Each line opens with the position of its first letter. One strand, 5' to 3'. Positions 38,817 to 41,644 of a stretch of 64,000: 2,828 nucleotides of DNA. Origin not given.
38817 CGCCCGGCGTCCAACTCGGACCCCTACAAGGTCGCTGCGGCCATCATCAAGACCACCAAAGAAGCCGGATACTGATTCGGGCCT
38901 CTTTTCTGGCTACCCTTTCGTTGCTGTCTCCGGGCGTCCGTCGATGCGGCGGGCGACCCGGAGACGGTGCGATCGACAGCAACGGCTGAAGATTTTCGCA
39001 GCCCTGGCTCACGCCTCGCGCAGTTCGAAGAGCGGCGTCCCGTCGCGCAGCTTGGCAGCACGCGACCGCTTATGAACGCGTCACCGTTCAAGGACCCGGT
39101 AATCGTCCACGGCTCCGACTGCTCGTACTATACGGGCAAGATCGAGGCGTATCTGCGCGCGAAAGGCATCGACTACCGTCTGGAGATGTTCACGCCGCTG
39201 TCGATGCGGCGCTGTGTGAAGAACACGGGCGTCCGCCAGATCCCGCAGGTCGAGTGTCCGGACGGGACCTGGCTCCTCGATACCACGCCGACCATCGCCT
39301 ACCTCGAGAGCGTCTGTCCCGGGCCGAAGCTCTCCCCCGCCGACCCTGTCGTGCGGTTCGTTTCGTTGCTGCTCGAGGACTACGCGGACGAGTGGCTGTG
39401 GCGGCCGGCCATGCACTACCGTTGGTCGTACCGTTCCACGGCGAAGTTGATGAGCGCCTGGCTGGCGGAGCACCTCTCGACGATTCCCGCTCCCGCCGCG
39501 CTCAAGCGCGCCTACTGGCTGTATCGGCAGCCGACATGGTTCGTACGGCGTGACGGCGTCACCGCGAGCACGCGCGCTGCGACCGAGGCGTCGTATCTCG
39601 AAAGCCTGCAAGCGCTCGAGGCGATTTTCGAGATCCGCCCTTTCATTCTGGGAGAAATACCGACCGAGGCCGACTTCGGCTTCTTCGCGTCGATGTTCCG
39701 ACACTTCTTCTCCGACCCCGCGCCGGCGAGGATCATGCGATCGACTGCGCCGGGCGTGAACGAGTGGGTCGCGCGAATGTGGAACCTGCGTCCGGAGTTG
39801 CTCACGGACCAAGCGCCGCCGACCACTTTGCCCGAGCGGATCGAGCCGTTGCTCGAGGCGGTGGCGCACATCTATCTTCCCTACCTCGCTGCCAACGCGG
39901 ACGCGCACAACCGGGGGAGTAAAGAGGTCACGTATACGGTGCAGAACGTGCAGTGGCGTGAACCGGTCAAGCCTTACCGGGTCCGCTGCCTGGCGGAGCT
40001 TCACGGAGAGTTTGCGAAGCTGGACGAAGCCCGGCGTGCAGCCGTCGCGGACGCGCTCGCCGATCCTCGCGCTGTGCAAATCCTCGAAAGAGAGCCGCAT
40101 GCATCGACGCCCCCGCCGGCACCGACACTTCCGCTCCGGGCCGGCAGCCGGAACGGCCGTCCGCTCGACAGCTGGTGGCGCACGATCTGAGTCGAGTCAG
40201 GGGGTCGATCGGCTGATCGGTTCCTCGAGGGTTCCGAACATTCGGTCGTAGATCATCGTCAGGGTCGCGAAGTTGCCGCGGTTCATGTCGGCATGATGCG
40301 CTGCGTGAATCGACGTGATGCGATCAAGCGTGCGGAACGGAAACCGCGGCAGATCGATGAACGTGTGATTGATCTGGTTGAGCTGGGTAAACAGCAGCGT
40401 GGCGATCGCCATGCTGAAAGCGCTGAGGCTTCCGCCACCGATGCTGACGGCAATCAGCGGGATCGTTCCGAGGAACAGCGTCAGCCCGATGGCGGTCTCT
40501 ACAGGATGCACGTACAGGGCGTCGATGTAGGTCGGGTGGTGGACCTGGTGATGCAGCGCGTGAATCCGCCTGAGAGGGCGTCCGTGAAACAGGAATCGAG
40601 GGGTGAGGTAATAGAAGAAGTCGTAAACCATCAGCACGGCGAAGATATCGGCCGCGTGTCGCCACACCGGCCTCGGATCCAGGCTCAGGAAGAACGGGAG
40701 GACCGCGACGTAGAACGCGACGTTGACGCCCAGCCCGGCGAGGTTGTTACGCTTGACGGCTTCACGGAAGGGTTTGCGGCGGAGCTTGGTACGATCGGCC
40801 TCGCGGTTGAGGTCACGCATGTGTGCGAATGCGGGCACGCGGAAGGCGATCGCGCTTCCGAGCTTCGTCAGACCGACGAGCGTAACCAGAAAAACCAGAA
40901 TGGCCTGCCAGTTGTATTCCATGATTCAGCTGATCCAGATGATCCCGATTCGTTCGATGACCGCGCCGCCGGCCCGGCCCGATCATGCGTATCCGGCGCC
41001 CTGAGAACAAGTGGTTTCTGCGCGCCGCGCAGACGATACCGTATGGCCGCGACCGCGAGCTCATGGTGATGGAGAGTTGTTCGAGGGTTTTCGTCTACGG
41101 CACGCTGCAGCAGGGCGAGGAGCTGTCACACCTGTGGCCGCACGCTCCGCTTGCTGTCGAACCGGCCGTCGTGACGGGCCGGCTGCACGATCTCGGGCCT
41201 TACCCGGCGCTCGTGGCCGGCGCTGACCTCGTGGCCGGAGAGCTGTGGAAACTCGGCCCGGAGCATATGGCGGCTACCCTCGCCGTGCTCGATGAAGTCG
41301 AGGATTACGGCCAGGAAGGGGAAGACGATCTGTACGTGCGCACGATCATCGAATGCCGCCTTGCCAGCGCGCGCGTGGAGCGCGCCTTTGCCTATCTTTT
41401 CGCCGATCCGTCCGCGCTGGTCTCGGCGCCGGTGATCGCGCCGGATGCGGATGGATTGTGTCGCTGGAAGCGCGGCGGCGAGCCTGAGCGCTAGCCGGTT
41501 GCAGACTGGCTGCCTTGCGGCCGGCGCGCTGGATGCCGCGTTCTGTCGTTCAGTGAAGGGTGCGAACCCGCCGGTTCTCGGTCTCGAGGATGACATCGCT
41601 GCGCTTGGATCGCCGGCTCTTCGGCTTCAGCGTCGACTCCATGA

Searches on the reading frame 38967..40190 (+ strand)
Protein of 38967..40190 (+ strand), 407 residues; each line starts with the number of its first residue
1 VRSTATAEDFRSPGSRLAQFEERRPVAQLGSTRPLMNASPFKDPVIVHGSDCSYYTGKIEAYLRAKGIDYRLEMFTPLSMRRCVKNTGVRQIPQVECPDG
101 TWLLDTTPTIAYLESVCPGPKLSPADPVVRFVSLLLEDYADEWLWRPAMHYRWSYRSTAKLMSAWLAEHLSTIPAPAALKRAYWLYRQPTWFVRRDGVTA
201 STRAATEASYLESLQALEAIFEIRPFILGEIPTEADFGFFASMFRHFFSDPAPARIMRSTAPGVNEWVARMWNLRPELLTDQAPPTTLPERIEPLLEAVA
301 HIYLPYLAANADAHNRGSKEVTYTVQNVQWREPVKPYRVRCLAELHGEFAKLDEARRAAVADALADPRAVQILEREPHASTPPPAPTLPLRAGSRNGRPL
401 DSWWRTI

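Call 13: search_protein_families(library=pfam, proteins=[window:38967-40190:+])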
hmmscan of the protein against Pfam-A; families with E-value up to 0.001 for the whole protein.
window:38967-40190:+ (407 aa): 4 families
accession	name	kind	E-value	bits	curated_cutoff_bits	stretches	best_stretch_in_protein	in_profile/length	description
PF13409.12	GST_N_2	-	9.2e-05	23.4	25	1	54-115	3-69/70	Glutathione S-transferase, N-terminal domain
PF13410.11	GST_C_2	-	0.00018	22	24.9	1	204-270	5-69/69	Glutathione S-transferase, C-terminal domain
PF13417.12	GST_N_3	-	0.0003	21.5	22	0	48-120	2-74/75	Glutathione S-transferase, N-terminal domain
PF00043.30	GST_C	-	0.00062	20.4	20.7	0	207-273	28-91/93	Glutathione S-transferase, C-terminal domain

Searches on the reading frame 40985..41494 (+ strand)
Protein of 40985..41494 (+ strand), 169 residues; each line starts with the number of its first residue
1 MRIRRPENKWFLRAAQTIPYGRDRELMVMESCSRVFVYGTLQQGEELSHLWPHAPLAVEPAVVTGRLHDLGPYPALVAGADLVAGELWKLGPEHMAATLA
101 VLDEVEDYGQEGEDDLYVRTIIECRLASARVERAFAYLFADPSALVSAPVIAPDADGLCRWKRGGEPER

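Call 13: search_protein_families(library=pfam, proteins=[window:40985-41494:+])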
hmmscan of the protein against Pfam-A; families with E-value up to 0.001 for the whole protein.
window:40985-41494:+ (169 aa): 1 family
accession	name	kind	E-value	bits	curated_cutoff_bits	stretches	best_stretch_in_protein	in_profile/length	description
PF06094.17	GGACT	-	1.8e-19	70.9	22.8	1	35-141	1-104/120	Gamma-glutamyl cyclotransferase, AIG2-like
